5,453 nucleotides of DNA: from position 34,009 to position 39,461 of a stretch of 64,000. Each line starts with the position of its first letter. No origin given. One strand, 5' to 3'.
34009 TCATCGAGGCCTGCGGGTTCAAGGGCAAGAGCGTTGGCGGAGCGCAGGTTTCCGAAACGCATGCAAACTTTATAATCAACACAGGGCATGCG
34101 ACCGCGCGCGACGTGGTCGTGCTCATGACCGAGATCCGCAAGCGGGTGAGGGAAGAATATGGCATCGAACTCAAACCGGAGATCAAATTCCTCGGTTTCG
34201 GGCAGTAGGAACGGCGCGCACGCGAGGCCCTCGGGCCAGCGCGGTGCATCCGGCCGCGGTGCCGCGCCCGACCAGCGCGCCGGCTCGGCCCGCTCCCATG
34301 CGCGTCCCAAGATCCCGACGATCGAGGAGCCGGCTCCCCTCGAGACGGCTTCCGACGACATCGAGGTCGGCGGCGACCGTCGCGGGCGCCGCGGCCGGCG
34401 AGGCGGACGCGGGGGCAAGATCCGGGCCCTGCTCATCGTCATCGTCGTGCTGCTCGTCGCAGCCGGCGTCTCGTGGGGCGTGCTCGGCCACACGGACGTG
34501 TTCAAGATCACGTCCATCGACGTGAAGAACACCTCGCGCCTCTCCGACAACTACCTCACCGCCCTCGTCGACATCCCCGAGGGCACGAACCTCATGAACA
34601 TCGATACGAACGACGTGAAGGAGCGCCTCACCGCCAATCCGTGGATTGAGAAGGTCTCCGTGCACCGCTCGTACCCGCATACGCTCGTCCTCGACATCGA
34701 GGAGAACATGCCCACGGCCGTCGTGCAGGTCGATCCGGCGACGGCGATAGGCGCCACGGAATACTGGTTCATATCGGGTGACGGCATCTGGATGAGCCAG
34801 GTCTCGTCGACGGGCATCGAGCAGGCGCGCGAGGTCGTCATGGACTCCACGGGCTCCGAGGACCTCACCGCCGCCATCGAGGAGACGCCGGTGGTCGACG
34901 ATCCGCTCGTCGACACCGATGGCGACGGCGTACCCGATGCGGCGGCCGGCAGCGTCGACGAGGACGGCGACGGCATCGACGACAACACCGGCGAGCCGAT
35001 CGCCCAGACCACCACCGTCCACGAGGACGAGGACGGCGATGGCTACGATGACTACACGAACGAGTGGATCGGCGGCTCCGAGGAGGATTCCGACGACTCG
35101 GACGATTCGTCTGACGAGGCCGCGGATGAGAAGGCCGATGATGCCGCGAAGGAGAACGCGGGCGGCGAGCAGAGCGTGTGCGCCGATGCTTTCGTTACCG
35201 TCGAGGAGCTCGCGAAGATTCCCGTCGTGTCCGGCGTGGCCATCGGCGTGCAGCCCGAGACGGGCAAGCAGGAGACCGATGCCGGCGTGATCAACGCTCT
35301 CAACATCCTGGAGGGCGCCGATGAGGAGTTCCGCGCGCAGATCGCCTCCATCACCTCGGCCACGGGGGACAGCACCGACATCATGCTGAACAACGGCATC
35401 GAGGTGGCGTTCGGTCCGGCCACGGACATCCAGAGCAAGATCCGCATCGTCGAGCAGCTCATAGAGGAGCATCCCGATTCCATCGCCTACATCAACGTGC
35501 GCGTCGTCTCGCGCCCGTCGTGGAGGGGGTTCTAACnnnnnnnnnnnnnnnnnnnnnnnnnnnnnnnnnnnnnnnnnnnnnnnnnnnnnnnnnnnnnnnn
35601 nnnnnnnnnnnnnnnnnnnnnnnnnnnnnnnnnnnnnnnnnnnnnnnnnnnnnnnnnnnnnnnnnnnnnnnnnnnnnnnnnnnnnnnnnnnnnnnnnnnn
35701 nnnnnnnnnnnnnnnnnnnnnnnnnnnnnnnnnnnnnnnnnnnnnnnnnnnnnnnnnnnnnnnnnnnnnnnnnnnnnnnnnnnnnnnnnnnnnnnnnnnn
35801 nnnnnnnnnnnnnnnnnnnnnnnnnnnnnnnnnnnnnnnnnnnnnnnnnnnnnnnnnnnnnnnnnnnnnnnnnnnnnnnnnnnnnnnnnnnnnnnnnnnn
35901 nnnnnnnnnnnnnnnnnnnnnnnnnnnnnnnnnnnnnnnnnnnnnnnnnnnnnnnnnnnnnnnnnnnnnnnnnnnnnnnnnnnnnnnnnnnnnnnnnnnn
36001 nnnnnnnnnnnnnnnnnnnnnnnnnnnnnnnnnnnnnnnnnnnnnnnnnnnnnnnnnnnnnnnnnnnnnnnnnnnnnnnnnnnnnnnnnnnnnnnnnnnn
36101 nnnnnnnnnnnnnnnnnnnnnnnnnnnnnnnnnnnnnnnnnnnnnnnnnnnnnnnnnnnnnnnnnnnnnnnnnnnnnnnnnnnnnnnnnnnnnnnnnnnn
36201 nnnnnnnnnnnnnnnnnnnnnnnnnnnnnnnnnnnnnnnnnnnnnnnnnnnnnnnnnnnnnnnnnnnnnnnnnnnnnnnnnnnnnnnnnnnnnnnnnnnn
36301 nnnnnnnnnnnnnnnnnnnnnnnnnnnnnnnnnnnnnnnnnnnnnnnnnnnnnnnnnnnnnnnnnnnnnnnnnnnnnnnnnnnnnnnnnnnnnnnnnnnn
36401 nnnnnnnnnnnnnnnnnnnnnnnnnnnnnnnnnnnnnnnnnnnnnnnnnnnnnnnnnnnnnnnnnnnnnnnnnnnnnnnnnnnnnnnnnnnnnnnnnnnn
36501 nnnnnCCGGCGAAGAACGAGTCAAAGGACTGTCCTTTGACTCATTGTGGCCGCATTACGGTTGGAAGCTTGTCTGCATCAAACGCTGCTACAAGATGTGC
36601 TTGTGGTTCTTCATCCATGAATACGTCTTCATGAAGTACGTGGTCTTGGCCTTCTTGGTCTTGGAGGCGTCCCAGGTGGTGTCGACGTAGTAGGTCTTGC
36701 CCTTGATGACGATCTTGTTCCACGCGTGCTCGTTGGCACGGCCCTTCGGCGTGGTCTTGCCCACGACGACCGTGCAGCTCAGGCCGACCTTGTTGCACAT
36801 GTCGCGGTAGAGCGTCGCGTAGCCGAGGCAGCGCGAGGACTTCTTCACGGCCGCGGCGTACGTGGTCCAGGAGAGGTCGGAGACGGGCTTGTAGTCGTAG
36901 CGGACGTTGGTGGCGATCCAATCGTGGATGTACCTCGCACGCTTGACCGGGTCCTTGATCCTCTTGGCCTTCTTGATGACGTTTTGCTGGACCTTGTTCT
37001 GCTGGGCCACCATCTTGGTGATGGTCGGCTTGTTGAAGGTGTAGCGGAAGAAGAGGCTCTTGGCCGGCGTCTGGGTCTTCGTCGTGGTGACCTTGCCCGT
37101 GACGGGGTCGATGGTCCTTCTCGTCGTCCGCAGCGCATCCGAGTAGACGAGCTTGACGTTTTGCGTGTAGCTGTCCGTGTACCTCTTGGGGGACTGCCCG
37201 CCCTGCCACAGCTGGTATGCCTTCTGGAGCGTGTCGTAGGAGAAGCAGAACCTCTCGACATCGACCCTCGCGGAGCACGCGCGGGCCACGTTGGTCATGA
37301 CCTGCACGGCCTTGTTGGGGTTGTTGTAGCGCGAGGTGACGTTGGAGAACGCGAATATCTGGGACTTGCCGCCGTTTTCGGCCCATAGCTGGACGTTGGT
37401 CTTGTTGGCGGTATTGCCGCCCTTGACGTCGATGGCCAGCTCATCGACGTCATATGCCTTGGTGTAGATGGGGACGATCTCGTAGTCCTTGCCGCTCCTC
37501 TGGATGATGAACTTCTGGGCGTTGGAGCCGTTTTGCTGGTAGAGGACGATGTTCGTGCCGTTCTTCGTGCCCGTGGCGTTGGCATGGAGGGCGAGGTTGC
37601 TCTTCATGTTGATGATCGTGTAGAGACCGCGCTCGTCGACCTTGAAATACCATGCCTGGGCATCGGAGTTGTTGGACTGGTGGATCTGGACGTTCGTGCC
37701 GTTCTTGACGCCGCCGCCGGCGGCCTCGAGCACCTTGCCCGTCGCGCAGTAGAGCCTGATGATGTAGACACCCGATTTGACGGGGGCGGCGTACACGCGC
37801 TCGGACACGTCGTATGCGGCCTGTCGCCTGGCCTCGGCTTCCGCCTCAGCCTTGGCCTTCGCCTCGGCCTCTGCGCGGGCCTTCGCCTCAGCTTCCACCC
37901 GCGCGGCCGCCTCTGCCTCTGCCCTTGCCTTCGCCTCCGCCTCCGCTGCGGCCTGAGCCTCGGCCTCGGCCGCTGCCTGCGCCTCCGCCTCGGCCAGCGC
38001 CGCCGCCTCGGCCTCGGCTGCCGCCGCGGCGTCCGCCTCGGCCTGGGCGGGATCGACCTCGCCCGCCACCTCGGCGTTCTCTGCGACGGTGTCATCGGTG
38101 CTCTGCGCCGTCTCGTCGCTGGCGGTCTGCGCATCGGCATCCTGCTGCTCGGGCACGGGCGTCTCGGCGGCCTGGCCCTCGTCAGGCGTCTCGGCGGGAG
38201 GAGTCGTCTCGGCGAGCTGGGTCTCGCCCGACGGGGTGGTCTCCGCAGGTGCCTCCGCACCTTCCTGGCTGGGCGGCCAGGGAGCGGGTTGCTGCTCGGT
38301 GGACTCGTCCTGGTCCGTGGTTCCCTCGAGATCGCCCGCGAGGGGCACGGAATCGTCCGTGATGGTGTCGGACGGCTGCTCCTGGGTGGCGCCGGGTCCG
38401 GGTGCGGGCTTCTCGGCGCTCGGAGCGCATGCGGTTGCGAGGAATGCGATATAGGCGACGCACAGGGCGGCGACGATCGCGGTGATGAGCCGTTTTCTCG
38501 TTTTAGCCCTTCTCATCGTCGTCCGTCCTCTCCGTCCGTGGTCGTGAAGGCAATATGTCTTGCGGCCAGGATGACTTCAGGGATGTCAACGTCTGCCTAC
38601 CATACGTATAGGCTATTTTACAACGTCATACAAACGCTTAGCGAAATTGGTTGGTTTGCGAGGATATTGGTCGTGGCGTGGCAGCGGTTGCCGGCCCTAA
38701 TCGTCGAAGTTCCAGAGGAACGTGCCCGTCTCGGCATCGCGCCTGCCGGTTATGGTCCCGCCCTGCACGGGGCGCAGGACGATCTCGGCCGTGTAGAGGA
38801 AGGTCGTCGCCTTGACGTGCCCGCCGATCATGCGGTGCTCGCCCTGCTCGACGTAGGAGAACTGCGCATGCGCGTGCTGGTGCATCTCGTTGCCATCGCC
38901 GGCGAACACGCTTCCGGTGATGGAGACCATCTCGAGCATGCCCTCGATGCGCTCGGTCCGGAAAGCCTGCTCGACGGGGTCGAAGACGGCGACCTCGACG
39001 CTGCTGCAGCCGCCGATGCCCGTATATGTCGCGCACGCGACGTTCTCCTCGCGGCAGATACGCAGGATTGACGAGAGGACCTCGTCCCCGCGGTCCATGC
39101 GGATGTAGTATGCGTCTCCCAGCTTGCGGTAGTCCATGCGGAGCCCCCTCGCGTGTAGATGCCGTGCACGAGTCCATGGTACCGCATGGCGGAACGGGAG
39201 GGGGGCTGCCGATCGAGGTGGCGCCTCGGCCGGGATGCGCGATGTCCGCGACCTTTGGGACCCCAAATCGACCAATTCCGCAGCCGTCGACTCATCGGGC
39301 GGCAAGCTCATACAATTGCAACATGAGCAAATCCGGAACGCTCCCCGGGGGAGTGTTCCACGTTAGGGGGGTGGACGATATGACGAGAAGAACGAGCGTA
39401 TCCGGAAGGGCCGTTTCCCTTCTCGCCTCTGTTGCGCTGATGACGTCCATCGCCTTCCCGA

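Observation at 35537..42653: The dcw cluster is split: about 7 kb of mixed-orientation, envelope-related cargo sits between ftsQ and ftsZ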

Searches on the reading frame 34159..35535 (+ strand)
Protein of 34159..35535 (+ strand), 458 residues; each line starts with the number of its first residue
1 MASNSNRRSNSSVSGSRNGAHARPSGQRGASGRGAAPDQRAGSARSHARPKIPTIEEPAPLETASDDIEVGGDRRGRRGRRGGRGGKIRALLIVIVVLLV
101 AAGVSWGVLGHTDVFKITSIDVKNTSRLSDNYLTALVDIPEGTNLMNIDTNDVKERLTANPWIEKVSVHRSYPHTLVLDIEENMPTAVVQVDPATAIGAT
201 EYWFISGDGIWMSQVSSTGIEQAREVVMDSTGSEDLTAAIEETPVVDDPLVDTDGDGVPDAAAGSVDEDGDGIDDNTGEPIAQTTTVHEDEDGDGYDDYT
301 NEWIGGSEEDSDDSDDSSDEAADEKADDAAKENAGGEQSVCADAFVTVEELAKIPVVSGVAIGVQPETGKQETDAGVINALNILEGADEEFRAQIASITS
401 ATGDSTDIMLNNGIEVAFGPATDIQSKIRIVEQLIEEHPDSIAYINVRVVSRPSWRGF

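Call 3: search_protein_families(library=pfam, proteins=[window:34159-35535:+])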
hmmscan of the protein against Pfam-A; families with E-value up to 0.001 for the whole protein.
window:34159-35535:+ (458 aa): 2 families
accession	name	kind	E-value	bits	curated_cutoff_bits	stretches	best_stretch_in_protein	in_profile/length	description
PF08478.15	POTRA_1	-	1.8e-16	60.6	23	1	115-182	1-68/69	POTRA domain, FtsQ-type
PF03799.20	FtsQ_DivIB_C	-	5.1e-09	37.4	21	1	353-448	28-114/114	Cell division protein FtsQ/DivIB, C-terminal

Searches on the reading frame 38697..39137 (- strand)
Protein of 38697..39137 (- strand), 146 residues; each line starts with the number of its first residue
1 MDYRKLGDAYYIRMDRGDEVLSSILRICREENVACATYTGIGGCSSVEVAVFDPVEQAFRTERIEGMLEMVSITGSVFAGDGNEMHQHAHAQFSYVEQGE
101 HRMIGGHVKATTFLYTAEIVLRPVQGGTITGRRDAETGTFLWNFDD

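Call 13: find_encoding_contigs(protein=window:38697-39137:-, flank=10000, max_places=10)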
Protein window:38697-39137:- (146 aa): 1 contig read that carries it; 1 place shown.
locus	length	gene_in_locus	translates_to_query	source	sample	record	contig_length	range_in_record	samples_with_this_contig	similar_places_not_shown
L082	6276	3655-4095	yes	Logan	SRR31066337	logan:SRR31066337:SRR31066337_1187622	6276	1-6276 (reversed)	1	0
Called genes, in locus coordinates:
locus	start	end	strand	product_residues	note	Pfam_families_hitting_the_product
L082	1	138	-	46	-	?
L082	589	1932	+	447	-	PF07690:MFS_1, PF00083:Sugar_tr, PF07690:MFS_1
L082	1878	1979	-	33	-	-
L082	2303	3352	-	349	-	-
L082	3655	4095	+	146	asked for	PF03479:PCC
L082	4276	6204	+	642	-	PF14200:RicinB_lectin_2, PF00652:Ricin_B_lectin, PF14200:RicinB_lectin_2, PF01841:Transglut_core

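Call 23: search_protein_families(library=ncbifam, proteins=[window:38697-39137:-], max_evalue=0.01)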
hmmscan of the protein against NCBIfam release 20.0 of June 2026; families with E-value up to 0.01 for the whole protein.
window:38697-39137:- (146 aa): 0 families

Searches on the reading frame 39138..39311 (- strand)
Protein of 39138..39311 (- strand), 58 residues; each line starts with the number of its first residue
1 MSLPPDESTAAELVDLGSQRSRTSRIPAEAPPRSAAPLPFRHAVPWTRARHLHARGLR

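Call 80: search_protein_families(library=pfam, proteins=[window:39138-39311:-], max_evalue=1)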
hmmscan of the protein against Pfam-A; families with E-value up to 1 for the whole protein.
window:39138-39311:- (58 aa): 0 families
